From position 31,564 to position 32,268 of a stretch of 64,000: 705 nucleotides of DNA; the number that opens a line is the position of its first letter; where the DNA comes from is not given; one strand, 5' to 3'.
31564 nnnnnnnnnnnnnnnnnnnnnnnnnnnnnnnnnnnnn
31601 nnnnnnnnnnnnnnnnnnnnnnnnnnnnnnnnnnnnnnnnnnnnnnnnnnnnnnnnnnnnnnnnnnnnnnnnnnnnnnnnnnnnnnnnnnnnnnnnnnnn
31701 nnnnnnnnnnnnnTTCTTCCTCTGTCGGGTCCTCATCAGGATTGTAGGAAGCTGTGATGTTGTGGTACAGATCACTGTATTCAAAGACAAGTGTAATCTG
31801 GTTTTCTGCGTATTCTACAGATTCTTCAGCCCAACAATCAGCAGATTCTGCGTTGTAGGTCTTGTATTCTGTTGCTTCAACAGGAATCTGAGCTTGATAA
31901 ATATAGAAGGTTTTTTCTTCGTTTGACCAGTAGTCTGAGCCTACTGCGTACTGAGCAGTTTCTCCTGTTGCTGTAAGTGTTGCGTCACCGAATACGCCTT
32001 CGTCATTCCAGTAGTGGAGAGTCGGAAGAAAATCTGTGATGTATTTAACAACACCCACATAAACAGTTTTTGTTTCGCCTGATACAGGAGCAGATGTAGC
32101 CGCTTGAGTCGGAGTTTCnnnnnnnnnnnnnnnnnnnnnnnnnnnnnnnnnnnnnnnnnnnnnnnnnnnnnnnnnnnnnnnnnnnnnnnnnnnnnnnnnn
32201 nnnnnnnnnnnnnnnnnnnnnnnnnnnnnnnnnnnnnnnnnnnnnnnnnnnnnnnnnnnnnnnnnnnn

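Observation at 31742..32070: Uncharacterised ~110-aa module shared by amylase 1 and CotH kinase 1 but cleanly absent from CotH kinase 2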

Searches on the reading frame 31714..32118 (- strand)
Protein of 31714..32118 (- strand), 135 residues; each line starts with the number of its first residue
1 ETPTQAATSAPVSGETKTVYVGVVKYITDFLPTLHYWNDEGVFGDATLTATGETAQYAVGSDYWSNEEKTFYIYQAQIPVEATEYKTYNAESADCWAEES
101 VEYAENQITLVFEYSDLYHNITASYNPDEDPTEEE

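Call 5: search_protein_families(library=pfam, proteins=[window:31714-32118:-], max_evalue=10)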
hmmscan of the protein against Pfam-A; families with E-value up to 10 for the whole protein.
seq(135 aa): 1 family
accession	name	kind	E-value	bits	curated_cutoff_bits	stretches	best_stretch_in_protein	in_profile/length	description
PF24656.1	CEPT76_peptidase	-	0.13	12.9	27.8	1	48-127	28-105/121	CEP76 peptidase-like domain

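Call 7: search_solved_structures(query=window:31714-32118:-, max_evalue=10, show_alignments=2)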
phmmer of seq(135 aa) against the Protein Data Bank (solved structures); distinct sequences matched with E-value up to 10: 10.
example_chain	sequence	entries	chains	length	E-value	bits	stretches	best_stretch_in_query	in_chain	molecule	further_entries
6tjh_A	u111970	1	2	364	0.0095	19.4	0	6-22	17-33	Cake9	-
6tjg_A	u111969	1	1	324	0.01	19.3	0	6-22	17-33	Cake8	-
6tji_A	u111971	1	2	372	0.012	19.1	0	6-22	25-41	Cake10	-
6tjf_A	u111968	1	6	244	0.019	18.5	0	6-22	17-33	Cake6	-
6tje_A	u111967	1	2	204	0.031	17.7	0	6-22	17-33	Cake5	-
6v6c_L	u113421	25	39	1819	0.071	16.6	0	14-64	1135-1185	Gamma-tubulin complex component 6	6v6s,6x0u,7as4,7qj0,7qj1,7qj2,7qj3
8vrd_P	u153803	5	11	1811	0.088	16.3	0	14-64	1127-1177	TUBGCP6 protein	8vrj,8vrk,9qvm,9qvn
6tjd_A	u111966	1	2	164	0.1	16.1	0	6-22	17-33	Cake4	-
6tjc_A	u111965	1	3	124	0.42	14.1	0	6-22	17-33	Cake3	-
4upi_A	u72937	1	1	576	1.2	12.6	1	18-80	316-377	SULFATASE FAMILY PROTEIN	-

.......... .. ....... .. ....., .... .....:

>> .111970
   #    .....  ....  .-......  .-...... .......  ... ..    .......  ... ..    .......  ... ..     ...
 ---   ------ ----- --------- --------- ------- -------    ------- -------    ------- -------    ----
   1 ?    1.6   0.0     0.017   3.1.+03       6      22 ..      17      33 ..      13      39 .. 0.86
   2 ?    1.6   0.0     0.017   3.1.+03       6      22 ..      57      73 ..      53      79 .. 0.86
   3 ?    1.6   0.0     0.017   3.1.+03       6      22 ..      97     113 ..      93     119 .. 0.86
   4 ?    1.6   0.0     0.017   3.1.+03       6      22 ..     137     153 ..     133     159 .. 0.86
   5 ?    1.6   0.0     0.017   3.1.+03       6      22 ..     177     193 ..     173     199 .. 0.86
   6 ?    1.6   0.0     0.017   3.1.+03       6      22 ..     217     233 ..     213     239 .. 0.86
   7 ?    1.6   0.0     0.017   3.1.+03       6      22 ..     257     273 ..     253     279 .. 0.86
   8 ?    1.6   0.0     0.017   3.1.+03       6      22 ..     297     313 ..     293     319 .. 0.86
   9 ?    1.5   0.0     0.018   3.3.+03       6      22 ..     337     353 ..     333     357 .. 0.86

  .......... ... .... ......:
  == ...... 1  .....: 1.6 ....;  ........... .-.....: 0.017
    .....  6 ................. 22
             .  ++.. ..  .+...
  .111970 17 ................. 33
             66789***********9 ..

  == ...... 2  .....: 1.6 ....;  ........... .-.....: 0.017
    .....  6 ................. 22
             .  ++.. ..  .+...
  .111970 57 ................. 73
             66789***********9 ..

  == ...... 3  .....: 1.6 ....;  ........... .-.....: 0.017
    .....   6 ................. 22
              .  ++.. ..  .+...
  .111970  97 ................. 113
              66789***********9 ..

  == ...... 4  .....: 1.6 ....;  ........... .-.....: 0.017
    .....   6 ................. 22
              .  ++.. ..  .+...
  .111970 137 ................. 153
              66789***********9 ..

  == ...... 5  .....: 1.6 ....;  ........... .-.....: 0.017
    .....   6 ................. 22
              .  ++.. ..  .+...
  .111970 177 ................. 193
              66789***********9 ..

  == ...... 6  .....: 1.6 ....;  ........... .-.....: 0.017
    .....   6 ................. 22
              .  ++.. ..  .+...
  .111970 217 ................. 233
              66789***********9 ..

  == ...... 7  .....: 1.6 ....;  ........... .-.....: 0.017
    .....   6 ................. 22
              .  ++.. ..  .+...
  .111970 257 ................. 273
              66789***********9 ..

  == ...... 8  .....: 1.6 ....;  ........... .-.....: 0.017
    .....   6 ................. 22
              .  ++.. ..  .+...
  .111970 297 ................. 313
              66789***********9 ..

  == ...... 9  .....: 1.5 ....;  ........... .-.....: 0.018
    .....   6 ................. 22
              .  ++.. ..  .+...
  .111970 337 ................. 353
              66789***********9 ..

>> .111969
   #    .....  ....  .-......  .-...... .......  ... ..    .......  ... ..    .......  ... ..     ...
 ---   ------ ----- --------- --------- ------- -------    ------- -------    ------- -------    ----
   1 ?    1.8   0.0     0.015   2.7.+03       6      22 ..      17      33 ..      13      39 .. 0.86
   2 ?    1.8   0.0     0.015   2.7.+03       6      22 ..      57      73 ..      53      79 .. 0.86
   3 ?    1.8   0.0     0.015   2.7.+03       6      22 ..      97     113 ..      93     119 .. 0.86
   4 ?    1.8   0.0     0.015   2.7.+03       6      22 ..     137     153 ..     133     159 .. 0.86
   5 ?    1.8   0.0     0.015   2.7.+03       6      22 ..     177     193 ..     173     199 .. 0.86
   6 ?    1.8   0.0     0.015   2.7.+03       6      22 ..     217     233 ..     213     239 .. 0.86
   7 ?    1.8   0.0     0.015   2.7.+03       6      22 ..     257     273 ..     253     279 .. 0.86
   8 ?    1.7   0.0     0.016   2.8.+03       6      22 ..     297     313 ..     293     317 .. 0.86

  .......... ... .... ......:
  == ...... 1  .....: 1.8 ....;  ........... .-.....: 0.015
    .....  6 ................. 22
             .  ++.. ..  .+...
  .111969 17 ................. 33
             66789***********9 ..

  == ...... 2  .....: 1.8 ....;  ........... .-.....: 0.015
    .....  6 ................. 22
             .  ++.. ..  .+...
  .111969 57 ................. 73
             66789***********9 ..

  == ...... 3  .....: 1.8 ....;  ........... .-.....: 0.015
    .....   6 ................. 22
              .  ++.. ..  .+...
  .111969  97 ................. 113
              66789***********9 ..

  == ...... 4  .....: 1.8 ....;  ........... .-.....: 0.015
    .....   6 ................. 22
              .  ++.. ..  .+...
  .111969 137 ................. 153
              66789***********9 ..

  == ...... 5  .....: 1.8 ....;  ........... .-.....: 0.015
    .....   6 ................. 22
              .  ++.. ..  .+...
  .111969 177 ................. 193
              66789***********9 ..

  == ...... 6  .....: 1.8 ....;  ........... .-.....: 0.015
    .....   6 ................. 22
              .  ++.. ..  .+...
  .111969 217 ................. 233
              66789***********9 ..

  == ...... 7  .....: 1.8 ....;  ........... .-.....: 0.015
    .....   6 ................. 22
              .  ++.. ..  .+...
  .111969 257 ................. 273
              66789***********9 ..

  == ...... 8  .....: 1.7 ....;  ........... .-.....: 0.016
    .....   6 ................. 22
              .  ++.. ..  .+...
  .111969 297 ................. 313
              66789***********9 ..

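Call 60: search_protein_families(library=ncbifam, proteins=[window:31714-32118:-], max_evalue=1)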
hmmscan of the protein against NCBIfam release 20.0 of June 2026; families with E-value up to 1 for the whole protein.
seq(135 aa): 0 families
